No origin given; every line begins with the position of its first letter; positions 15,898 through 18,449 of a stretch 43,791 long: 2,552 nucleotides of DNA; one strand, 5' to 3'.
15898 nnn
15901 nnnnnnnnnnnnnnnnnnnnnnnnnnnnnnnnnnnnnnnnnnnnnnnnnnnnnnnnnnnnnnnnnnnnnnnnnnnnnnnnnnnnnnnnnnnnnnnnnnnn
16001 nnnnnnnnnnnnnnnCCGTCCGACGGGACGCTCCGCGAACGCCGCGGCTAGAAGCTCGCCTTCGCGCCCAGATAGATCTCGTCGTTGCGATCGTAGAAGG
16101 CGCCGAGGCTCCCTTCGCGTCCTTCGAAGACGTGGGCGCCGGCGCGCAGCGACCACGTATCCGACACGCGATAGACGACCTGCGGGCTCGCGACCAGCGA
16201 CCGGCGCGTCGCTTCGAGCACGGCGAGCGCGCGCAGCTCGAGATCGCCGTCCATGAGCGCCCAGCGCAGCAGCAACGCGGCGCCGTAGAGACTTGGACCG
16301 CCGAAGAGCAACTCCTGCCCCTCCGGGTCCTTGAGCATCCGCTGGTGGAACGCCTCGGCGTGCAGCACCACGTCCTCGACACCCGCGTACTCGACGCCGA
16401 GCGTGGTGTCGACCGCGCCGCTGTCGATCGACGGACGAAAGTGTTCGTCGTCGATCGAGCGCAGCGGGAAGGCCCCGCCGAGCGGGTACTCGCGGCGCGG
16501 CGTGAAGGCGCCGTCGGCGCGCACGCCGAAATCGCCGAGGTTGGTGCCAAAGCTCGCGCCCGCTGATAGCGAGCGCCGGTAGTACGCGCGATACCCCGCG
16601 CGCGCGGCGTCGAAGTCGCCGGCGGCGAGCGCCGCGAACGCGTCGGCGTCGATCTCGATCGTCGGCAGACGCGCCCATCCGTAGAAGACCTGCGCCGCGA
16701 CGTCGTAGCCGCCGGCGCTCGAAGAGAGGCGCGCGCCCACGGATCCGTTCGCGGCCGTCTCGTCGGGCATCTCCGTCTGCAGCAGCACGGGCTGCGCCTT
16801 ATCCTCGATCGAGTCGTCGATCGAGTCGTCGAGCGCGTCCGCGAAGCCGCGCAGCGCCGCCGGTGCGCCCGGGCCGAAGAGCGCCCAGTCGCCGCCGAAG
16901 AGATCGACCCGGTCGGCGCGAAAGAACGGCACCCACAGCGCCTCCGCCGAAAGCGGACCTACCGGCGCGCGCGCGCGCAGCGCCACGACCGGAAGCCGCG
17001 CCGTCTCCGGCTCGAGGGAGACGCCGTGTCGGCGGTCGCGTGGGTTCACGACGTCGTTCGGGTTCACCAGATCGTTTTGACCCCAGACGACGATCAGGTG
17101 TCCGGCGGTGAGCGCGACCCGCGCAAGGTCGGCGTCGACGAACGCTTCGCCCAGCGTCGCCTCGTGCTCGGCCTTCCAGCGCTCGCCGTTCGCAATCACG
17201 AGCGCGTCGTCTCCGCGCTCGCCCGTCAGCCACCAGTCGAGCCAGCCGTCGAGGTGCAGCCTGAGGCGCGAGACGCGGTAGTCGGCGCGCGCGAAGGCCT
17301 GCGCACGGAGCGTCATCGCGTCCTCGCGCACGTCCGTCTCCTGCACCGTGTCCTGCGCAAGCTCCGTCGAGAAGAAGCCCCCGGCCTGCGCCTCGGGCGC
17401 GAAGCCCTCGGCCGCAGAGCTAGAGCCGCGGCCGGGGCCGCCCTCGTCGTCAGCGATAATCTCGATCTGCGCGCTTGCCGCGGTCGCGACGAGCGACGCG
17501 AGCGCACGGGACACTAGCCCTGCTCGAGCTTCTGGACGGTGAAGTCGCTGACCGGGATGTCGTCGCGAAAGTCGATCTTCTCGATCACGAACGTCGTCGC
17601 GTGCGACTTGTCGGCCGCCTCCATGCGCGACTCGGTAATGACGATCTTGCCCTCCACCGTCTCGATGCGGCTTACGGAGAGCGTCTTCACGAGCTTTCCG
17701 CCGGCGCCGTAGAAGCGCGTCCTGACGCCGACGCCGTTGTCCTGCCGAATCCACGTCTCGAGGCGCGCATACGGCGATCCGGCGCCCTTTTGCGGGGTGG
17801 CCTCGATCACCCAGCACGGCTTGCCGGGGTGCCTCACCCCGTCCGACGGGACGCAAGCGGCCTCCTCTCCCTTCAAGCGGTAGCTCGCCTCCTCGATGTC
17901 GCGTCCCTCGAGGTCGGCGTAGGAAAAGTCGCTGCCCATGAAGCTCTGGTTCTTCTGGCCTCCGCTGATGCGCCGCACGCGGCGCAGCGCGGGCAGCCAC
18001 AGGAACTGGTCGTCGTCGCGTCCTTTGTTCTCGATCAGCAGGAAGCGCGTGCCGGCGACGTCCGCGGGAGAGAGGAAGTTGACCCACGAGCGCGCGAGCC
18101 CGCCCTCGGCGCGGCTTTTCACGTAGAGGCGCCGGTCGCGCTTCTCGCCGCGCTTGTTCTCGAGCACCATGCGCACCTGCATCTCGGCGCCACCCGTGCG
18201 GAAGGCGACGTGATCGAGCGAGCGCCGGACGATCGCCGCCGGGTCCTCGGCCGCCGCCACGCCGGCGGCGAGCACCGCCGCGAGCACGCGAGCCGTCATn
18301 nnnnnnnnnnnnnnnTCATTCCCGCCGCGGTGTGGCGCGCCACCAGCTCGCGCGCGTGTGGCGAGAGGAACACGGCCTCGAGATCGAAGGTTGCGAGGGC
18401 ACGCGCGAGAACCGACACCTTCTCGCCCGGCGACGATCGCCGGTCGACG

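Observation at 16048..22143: Long sigma-54-driven operon: Ca-binding TSP3/LTD lipoprotein, HisKA-only sensor, small protein, LolA-like protein and OM barrel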

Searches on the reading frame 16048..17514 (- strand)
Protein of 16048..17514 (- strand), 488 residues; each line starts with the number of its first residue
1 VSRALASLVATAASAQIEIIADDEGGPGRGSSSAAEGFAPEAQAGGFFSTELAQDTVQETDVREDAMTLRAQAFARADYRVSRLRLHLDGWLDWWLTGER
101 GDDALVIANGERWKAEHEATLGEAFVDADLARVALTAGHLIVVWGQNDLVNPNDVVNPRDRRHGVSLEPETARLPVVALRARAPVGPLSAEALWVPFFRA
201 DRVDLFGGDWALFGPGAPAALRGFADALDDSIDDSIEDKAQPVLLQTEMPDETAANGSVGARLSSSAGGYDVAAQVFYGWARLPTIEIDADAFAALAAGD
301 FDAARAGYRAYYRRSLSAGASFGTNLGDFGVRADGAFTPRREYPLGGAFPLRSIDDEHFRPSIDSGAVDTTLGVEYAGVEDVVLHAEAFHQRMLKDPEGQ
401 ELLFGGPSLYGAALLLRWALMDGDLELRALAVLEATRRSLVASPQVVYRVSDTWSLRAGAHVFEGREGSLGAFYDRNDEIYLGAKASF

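Call 5: search_protein_families(library=pfam, proteins=[window:16048-17514:-], max_evalue=0.1)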
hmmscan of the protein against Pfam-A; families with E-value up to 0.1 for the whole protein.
window:16048-17514:- (488 aa): 0 families

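Call 6: search_protein_families(library=ncbifam, proteins=[window:16048-17514:-], max_evalue=0.1)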
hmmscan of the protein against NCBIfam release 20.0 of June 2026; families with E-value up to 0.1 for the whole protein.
window:16048-17514:- (488 aa): 0 families

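Call 13: find_encoding_contigs(protein=window:16048-17514:-, flank=10000, max_places=6)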
Protein window:16048-17514:- (488 aa): 1 contig read that carries it; 1 place shown.
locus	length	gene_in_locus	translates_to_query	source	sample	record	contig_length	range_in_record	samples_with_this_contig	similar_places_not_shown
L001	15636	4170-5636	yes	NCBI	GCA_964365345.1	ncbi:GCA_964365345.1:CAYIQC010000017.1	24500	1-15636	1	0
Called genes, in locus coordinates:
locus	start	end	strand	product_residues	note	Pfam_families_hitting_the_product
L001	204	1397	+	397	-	PF02412:TSP_3, PF00932:LTD (weak)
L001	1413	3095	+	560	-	PF01590:GAF, PF13185:GAF_2, PF00989:PAS, PF08448:PAS_4, PF13188:PAS_8, PF13426:PAS_9, PF00989:PAS, PF08448:PAS_4, +4 more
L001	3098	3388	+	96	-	-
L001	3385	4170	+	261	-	PF07044:DUF1329 (faint), PF17131:TP_0789-like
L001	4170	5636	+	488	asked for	-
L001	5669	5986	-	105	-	-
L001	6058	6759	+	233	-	PF00005:ABC_tran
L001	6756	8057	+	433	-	PF12704:MacB_PCD (weak), PF28560:PCD-like (weak), PF02687:FtsX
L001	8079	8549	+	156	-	PF00160:Pro_isomerase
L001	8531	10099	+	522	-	PF13429:TPR_15 (weak), PF13414:TPR_11 (faint), PF13424:TPR_12 (faint), PF13431:TPR_17 (faint), PF14561:TPR_20 (faint), PF00515:TPR_1 (faint), PF13432:TPR_16 (weak), PF14559:TPR_19 (weak), +1 more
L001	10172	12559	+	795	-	PF00069:Pkinase, PF07714:PK_Tyr_Ser-Thr, PF08308:PEGA, PF13620:CarboxypepD_reg (faint), PF08308:PEGA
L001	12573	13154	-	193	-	PF07963:N_methyl (weak)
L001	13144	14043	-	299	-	-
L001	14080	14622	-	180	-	PF07963:N_methyl (weak)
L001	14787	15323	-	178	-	PF07963:N_methyl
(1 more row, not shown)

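Call 14: find_homologous_proteins(query=window:16048-17514:-, max_evalue=0.00001)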
Query window:16048-17514:- (488 aa): 5 proteins with E <= 0.00001 among 8000 candidates.
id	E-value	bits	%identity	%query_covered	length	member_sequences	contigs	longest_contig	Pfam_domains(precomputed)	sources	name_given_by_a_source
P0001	0.0e+0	1074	100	100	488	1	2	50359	-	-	-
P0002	4.5e-165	568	57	100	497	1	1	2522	PF06980.18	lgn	-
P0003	2.8e-60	222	35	99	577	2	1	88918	PF06980.18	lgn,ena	-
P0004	7.1e-60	221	35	87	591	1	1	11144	PF06980.18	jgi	jgi:hypothetical protein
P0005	8.7e-56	208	33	89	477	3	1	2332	PF06980.18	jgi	jgi:hypothetical protein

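Call 15: find_encoding_contigs(protein=P0003, flank=10000, max_places=3)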
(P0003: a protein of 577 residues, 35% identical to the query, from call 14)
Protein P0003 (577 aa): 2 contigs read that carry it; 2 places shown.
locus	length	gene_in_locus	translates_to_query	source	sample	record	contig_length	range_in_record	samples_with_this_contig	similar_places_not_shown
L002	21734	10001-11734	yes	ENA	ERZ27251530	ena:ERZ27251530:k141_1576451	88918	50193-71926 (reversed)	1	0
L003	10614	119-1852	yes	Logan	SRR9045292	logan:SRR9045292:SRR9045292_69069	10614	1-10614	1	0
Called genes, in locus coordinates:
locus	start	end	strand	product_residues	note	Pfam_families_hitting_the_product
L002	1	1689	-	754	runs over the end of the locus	PF03176:MMPL, PF02355:SecD_SecF_C (faint), PF12349:Sterol-sensing, PF03176:MMPL, PF00873:ACR_tran (weak), PF02460:Patched (weak)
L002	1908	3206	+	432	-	PF02321:OEP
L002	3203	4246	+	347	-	PF25917:BSH_RND, PF25954:Beta-barrel_RND_2, PF25990:Beta-barrel_YknX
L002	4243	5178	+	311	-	PF00005:ABC_tran, PF13304:AAA_21 (faint)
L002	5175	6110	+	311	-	PF00005:ABC_tran, PF13304:AAA_21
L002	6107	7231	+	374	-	PF12679:ABC2_membrane_2, PF12698:ABC2_membrane_3, PF01061:ABC2_membrane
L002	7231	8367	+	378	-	PF12679:ABC2_membrane_2, PF12698:ABC2_membrane_3, PF01061:ABC2_membrane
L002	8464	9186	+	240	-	PF00188:CAP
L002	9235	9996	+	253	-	PF17131:TP_0789-like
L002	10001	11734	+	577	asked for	PF06980:DUF1302 (weak)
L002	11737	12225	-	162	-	PF05258:DciA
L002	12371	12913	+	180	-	-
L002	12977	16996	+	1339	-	-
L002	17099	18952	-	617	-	-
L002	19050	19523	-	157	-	PF11741:AMIN (weak)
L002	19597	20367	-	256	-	-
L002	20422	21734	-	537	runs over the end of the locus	PF00069:Pkinase, PF07714:PK_Tyr_Ser-Thr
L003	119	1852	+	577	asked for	PF06980:DUF1302 (weak)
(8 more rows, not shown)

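Call 16: find_encoding_contigs(protein=P0004, flank=10000, max_places=3)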
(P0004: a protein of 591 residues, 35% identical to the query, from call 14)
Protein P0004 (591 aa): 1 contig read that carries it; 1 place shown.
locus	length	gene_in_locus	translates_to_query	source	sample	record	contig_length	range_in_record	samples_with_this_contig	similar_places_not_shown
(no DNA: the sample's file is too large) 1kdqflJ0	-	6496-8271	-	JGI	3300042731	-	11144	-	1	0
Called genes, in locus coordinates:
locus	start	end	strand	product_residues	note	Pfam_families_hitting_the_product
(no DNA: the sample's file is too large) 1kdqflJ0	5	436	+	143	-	-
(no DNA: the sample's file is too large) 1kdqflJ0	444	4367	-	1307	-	-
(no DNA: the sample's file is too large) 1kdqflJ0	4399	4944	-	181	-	-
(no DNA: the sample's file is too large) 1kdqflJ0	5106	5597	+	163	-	PF05258:DciA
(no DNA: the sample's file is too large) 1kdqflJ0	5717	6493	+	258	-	PF17131:TP_0789-like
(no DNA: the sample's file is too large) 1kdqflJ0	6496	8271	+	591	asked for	PF06980:DUF1302 (weak)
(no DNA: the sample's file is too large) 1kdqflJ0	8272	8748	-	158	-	PF09970:DUF2204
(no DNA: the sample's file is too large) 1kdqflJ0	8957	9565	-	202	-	PF06414:Zeta_toxin (weak)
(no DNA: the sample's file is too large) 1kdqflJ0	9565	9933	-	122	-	PF11903:ParD_like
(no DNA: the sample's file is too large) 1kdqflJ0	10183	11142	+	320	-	?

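Call 38: search_protein_families(library=pfam, alignment_id=A2, max_evalue=1)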
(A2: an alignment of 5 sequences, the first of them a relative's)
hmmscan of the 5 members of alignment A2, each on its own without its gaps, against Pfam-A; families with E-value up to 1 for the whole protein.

A. member 1, P0001 (488 aa): 0 families

B. families by the number of members that match (of 5 scanned): 2 families
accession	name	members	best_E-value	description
PF06980.17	DUF1302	2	4e-11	Protein of unknown function (DUF1302)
PF13663.11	DUF4148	1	0.026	Domain of unknown function (DUF4148)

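Call 48: predict_structure(alignment_id=A2)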
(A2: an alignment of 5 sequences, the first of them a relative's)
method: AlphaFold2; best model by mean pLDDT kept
length: 488 residues; sequences in the alignment: 5
mean_pLDDT: 70.2   pTM: 0.69
mean pLDDT of the five models: 70.2, 64.3, 44.2, 40.7, 29.2
residues with pLDDT >= 90: 50; 70-90: 254; 50-70: 79; < 50: 105
segments of 3 or more residues with pLDDT < 50: 1-37, 58-63, 103-111, 144-172, 201-212, 231-240
pLDDT, mean of each block of 10 residues (from residue 1): 28 24 26 46 88 62 62 88 88 75 48 69 86 86 47 33 34 67 90 79 38 55 61 46 62 83 90 88 79 81 76 85 89 88 73 84 85 79 83 73 67 86 86 82 88 88 74 64 82
secondary structure, 60 per line:
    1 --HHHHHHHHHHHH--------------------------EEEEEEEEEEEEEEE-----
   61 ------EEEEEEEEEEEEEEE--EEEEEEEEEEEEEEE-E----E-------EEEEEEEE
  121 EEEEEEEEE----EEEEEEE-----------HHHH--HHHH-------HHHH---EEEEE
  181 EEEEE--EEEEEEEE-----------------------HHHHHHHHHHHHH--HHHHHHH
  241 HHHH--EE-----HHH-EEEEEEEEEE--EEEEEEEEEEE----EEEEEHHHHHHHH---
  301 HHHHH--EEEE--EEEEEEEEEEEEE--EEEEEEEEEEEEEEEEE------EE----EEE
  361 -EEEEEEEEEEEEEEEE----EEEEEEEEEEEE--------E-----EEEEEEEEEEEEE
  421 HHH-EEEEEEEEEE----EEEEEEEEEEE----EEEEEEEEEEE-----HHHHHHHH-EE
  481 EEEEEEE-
elements in order: H3-14 E41-55 E67-81 E84-98 E113-129 E134-140 H152-155 H158-161 H169-172 E176-185 E188-195 H219-231 H234-244 E258-267 E270-280 E285-289 H290-297 H301-305 E308-311 E314-326 E329-345 E358-360 E362-377 E382-393 E408-420 E425-434 E439-449 E454-464 H470-477 E479-487

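Call 52: fold_search(model_id=the predicted structure, library=pdb)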
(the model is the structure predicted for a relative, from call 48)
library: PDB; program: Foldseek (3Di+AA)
matches with E <= 10: 1014; with E <= 0.001: 337
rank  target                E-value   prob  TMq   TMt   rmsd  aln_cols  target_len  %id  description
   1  4kr8_A                9.0e-12  1.00  0.39  0.52   8.7       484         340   10  Salmonella typhi OmpF complex with Daunomycin (released 2014-05-28)
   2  4d64_A                1.7e-11  1.00  0.41  0.53   9.8       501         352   10  Structure of porin Omp-Pst1 from P. stuartii; the crystallographic symmetry generates a dimer of trimers. (released 2016-03-09)
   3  4kr8_B                1.8e-11  1.00  0.36  0.48   9.4       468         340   11  Salmonella typhi OmpF complex with Daunomycin (released 2014-05-28)
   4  7fdy_B                5.0e-11  1.00  0.35  0.48  12.0       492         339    8  Structure of OmpF1 (released 2022-11-16)
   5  5nxn_A                6.9e-11  1.00  0.41  0.55   9.7       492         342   10  Structure of a L5-deletion mutant of Providencia stuartii Omp-Pst1 (released 2018-02-21)
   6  8pz4                  8.9e-11  1.00  0.48  0.50   8.5       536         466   11  Structure of alginate transporter, AlgE, solved at wavelength 2.755 A (released 2023-10-25)
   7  4gcp_A                1.2e-10  1.00  0.38  0.51  11.1       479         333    9  Crystal Structure of E. coli OmpF porin in complex with Ampicillin (released 2012-12-19)
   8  1hxt                  1.2e-10  1.00  0.36  0.48  11.9       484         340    9  OMPF PORIN MUTANT NQAAA (released 2001-06-06)
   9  4d65_A                1.4e-10  1.00  0.37  0.48  11.8       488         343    9  Structure of porin Omp-Pst2 from P. stuartii; the asymmetric unit contains a dimer of trimers. (released 2016-03-09)
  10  5o78_A                1.8e-10  1.00  0.38  0.52   8.5       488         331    8  Crystal structure of Omp35 from Enterobacter aerogenes (released 2018-06-20)
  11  3fyx                  1.8e-10  1.00  0.37  0.49  11.9       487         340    9  The Structure of OmpF porin with a synthetic dibenzo-18-crown-6 as modulator (released 2009-06-30)
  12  7fdy_A                2.0e-10  1.00  0.39  0.52  11.2       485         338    8  Structure of OmpF1 (released 2022-11-16)
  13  6v78_A                2.0e-10  1.00  0.38  0.48  10.4       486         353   10  OmpK37 porin (released 2020-04-01)
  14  6ehb_B                2.0e-10  1.00  0.33  0.46  10.5       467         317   10  OmpU, an outer membrane protein, of Vibrio cholerae (released 2018-04-25)
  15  5mdq_A                2.4e-10  1.00  0.35  0.45  12.3       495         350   11  Crystal structure of outer membrane expressed Chitoporin VhChip from Vibrio harveyi (released 2017-12-20)
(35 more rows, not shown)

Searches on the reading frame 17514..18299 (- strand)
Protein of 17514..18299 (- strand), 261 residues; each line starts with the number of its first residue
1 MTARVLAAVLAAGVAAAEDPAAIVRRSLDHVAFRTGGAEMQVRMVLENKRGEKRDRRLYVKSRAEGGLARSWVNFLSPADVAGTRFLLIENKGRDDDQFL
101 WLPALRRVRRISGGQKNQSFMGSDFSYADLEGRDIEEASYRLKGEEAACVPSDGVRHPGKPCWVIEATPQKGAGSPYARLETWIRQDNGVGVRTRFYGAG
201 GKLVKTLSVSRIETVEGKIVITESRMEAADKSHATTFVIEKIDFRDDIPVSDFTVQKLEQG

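Call 5: search_protein_families(library=pfam, proteins=[window:17514-18299:-], max_evalue=0.1)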
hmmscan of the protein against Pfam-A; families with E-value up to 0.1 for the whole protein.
window:17514-18299:- (261 aa): 2 families
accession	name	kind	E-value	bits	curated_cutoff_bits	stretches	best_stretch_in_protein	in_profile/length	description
PF17131.11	LolA_like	-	1.7e-54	184.7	30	1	70-260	4-184/184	Outer membrane lipoprotein-sorting protein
PF07044.18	DUF1329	-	6.7e-11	42.5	23.1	2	61-129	133-206/368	Protein of unknown function (DUF1329)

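Call 6: search_protein_families(library=ncbifam, proteins=[window:17514-18299:-], max_evalue=0.1)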
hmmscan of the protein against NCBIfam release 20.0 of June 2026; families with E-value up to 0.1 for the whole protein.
window:17514-18299:- (261 aa): 0 families

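Call 70: search_solved_structures(query=window:17514-18299:-, max_evalue=0.01)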
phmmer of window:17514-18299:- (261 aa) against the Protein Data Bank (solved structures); distinct sequences matched with E-value up to 0.01: 4.
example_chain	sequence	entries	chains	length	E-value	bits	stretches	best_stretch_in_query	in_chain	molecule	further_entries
9tp6_A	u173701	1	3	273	4.4e-32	114.6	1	40-261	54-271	Outer membrane lipoprotein-sorting protein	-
4z48_A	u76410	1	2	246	1.5e-27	99.7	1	54-253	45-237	Uncharacterized protein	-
3bk5_A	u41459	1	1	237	4.8e-20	75.2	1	40-212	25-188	putative outer membrane lipoprotein-sorting protein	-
3buu_A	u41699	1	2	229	0.0019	20.8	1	163-256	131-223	Uncharacterized LolA superfamily protein NE2245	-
